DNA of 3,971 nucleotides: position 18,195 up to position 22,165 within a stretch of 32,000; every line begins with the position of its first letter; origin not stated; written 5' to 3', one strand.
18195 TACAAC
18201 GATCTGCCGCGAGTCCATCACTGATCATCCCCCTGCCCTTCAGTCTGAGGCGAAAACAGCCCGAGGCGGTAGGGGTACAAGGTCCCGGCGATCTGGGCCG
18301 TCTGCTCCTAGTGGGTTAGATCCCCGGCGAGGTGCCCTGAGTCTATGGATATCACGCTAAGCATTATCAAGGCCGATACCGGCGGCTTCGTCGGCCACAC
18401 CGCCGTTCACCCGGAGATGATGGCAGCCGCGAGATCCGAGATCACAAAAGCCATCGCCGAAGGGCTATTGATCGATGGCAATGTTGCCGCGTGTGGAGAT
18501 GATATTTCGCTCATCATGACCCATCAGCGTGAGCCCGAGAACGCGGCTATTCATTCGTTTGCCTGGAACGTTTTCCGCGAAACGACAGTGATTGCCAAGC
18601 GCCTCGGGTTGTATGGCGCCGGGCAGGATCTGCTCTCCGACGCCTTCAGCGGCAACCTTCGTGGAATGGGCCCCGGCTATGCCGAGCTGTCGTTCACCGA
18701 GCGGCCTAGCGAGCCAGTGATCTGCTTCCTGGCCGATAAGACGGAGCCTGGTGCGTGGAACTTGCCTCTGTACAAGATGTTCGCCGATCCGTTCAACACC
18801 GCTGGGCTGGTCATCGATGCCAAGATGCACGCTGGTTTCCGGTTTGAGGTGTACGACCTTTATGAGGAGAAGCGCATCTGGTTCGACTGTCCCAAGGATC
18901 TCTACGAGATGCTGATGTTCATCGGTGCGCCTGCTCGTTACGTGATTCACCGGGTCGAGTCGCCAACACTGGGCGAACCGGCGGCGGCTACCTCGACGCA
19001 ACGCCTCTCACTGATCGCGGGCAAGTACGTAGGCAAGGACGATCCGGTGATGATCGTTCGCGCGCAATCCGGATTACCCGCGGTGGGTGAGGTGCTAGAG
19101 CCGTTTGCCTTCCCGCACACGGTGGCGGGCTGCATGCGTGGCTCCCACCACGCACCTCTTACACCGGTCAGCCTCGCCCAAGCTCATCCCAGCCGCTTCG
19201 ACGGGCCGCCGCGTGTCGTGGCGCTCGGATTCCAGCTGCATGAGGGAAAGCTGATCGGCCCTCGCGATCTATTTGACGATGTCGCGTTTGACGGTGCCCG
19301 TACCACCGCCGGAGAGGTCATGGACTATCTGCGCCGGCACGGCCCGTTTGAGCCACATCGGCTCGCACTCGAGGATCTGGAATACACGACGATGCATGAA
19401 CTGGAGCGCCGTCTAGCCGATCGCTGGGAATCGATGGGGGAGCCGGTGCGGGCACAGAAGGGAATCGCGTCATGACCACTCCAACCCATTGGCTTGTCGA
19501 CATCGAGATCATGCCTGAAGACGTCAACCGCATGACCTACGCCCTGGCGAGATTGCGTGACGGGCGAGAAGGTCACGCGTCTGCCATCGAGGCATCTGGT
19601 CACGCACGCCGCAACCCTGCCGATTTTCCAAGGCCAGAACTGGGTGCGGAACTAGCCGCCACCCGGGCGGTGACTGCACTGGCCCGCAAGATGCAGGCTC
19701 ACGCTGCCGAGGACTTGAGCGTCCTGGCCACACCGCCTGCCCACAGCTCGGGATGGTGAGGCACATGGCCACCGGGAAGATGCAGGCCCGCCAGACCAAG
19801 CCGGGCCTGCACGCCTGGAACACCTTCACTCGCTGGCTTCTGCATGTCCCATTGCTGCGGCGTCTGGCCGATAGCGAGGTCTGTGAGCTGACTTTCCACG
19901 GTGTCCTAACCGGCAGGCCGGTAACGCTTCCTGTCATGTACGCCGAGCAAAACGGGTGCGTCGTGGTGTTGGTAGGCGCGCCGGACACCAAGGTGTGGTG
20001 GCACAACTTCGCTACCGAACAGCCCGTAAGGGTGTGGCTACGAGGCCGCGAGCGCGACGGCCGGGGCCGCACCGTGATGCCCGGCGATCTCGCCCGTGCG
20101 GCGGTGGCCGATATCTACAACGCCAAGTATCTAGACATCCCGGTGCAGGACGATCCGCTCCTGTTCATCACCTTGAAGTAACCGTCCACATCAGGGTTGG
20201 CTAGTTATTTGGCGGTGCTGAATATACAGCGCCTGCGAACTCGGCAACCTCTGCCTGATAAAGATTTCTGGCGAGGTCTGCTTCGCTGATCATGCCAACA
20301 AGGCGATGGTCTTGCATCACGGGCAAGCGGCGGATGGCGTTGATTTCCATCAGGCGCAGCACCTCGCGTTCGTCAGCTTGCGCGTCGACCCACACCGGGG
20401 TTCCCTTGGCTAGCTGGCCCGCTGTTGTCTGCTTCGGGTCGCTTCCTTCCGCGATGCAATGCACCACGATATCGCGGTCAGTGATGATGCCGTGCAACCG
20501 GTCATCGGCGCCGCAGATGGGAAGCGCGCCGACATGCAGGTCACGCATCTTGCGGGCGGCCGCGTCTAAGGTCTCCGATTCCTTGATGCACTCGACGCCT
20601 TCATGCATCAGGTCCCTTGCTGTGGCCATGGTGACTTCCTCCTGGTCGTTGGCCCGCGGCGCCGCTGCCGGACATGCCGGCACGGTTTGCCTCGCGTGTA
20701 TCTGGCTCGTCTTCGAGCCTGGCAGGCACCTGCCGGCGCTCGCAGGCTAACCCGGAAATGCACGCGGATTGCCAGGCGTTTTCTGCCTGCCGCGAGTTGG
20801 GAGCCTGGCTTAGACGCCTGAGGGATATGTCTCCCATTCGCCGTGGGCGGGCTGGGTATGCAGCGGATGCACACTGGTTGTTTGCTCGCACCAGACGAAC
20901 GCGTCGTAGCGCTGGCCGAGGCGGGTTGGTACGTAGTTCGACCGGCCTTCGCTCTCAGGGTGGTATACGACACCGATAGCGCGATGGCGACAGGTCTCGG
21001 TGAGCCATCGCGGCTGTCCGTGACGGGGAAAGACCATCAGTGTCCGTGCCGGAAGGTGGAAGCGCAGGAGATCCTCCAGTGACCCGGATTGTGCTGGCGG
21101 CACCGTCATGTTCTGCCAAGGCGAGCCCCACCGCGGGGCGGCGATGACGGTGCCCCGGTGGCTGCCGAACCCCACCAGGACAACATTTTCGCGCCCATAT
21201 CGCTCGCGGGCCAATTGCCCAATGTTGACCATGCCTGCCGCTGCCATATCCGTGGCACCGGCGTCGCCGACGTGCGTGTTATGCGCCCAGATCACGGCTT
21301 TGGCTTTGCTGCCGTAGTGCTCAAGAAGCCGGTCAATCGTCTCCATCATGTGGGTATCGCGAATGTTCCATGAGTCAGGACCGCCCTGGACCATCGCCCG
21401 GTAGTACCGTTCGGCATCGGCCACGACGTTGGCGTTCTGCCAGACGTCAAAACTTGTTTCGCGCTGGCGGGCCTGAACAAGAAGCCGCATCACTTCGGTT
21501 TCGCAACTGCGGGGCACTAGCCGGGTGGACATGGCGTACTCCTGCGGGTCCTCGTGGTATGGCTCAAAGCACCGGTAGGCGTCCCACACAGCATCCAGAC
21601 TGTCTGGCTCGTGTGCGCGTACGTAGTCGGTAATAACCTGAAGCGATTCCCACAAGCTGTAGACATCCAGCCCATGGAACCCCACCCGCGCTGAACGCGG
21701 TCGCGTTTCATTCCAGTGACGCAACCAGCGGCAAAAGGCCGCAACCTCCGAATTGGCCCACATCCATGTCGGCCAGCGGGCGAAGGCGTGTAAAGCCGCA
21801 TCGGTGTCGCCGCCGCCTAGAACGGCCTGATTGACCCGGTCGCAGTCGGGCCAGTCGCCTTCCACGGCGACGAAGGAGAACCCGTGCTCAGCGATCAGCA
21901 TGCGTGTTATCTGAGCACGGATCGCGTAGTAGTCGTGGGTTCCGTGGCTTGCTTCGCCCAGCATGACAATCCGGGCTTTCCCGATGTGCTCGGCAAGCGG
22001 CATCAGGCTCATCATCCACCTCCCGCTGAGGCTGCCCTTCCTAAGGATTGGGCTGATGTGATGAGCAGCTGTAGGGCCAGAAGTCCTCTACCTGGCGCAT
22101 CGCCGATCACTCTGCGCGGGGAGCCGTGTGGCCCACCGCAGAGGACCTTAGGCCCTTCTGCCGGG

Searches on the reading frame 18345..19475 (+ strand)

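Call 64: search_protein_families(library=pfam, proteins=[window:18345-19475:+], max_evalue=0.00001)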
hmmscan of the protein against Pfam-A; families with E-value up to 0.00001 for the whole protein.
window:18345-19475:+ (376 aa): 1 family
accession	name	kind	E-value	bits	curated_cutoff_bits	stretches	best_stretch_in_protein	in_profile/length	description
PF01950.21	FBPase_3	-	2.6e-172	573.4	25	1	3-362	2-361/361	Fructose-1,6-bisphosphatase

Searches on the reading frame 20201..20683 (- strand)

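Call 64: search_protein_families(library=pfam, proteins=[window:20201-20683:-], max_evalue=0.00001)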
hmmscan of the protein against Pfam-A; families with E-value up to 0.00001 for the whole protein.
window:20201-20683:- (160 aa): 1 family
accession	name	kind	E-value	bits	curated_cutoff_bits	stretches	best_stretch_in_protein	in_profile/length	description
PF00571.33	CBS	-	1.4e-22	80.2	24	2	22-73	1-52/57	CBS domain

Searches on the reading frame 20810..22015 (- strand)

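Call 64: search_protein_families(library=pfam, proteins=[window:20810-22015:-], max_evalue=0.00001)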
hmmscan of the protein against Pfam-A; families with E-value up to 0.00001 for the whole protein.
window:20810-22015:- (401 aa): 1 family
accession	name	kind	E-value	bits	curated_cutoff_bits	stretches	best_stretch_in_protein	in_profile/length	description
PF05139.19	Erythro_esteras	-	2.4e-121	406.2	26.4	1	41-379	1-358/358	Erythromycin esterase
